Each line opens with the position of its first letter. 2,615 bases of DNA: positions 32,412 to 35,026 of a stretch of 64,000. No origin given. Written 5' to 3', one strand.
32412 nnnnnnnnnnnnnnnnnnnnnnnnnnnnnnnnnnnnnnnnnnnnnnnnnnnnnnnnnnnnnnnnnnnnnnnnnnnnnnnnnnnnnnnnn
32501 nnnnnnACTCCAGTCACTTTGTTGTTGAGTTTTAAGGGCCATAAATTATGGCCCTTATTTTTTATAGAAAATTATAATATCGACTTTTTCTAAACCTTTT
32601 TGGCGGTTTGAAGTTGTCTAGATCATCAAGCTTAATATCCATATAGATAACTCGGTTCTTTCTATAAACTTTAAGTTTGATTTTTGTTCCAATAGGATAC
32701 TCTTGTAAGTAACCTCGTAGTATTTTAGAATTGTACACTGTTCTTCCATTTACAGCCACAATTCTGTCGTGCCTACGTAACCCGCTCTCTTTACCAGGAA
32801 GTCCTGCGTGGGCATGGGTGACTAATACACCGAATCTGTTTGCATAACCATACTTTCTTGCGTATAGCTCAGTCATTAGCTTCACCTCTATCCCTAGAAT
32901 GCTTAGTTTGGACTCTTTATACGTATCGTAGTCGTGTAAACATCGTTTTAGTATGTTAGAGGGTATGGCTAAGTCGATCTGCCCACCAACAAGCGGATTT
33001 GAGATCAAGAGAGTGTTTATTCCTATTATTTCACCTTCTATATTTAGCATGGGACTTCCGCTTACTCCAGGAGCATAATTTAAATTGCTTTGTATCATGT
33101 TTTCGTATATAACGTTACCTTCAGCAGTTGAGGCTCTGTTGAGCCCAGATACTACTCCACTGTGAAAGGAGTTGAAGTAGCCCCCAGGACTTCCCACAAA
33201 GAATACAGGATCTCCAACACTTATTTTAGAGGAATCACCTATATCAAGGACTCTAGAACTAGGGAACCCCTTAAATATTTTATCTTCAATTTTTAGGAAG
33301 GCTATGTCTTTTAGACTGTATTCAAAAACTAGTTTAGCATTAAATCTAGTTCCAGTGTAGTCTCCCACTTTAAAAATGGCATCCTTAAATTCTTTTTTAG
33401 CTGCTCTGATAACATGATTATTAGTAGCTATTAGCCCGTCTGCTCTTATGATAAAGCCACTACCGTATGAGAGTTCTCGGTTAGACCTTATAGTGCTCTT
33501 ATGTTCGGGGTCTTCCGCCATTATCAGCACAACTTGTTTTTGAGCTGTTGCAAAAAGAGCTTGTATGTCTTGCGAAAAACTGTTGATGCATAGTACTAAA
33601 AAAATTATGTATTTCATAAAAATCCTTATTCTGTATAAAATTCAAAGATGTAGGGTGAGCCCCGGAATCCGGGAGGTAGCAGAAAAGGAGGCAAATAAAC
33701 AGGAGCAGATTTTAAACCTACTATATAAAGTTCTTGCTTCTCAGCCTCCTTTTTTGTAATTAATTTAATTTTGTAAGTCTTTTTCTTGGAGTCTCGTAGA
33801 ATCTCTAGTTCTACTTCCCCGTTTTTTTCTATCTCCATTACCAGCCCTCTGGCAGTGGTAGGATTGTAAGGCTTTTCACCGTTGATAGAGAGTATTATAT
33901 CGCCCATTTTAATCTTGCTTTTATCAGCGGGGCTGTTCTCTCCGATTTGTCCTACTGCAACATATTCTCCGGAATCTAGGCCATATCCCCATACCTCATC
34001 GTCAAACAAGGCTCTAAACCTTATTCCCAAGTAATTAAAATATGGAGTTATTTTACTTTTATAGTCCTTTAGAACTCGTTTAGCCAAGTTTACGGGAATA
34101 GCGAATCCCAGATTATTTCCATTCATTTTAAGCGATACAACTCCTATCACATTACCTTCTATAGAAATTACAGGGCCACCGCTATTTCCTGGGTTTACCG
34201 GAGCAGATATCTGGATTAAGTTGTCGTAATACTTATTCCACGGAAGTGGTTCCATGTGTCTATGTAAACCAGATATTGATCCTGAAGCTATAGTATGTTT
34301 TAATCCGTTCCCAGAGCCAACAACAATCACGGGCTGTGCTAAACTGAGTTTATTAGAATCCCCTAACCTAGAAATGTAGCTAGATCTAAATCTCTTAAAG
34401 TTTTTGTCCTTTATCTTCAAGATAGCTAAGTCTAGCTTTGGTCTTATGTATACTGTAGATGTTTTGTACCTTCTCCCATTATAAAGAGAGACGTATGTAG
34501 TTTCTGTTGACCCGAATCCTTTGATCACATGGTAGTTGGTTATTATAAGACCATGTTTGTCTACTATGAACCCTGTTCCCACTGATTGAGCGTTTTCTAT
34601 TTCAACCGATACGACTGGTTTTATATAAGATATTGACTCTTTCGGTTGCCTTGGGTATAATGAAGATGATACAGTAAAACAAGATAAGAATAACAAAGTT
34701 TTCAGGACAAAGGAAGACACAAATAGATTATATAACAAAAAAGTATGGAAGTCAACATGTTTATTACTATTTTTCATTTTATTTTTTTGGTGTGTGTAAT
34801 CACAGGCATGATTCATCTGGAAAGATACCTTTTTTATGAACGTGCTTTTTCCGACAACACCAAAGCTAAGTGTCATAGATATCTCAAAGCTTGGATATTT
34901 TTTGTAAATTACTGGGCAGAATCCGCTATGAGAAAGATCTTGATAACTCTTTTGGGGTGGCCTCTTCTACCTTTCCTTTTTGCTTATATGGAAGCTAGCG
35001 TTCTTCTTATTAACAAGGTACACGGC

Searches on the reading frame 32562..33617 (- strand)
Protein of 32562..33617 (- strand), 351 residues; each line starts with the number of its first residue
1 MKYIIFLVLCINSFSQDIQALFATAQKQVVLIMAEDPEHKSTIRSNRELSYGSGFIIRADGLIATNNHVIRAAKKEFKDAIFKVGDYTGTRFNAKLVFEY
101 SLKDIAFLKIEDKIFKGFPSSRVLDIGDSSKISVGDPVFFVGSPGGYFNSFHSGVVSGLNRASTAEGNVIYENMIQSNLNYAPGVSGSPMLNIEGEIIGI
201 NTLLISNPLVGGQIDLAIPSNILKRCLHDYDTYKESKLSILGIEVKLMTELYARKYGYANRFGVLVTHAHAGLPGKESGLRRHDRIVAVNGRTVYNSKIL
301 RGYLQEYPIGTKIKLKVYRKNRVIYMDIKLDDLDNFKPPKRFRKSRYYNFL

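Call 66: search_protein_families(library=pfam, proteins=[window:32562-33617:-], max_evalue=0.001)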
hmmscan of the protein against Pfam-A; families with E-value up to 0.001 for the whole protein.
window:32562-33617:- (351 aa): 6 families
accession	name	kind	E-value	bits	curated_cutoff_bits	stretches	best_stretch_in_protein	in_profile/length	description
PF13365.12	Trypsin_2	-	7.7e-25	88.7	27.6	1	52-200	1-144/144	Trypsin-like peptidase domain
PF00089.32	Trypsin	-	4e-11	43.6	20.6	1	50-221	19-214/220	Trypsin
PF13180.12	PDZ_2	-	7.7e-10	39.4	27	1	241-330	3-80/80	PDZ domain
PF17820.7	PDZ_6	-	2.4e-05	24.4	27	1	266-319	2-54/54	PDZ domain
PF00595.29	PDZ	-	0.0002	22.1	23.2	1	237-297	8-60/81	PDZ domain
PF10459.15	Peptidase_S46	-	0.0005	19.3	22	0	177-201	626-650/698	Peptidase S46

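Call 67: search_protein_families(library=phrogs, proteins=[window:32562-33617:-], max_evalue=0.001)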
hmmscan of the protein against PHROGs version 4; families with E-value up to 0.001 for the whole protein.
window:32562-33617:- (351 aa): 3 families
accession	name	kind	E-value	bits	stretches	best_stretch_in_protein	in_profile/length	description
phrog_11383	-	unknown function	2.4e-57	196.3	1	17-332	150-456/462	-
phrog_9683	-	other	2.7e-09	37.9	1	28-226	38-220/233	protease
phrog_7688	-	unknown function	0.0006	20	0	45-78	19-56/288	-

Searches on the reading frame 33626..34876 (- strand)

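Call 11: search_protein_families(library=pfam, proteins=[window:33626-34876:-], max_evalue=0.01)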
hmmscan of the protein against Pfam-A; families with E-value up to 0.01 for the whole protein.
window:33626-34876:- (416 aa): 6 families
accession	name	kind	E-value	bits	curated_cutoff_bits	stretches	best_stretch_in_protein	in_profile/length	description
PF13365.12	Trypsin_2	-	3.7e-28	99.5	27.6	1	100-246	1-144/144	Trypsin-like peptidase domain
PF00089.32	Trypsin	-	2e-16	61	20.6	1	88-266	15-217/220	Trypsin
PF13180.12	PDZ_2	-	4.7e-13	49.7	27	1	282-372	2-80/80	PDZ domain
PF17820.7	PDZ_6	-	3.8e-08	33.4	27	1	309-361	3-54/54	PDZ domain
PF00595.29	PDZ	-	1e-05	26.2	23.2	1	303-359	24-80/81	PDZ domain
PF19805.5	DUF6288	-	1.9e-05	24.4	26.3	1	306-371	3-75/402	Family of unknown function (DUF6288)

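Call 12: search_protein_families(library=phrogs, proteins=[window:33626-34876:-], max_evalue=0.001)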
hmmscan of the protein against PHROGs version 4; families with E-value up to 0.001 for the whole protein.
window:33626-34876:- (416 aa): 3 families
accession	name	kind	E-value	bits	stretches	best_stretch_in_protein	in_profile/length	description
phrog_11383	-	unknown function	9.4e-57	194.4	1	82-379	162-461/462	-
phrog_9683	-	other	2.4e-15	57.7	1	62-254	17-194/233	protease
phrog_7688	-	unknown function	0.00012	22.3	0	88-127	13-57/288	-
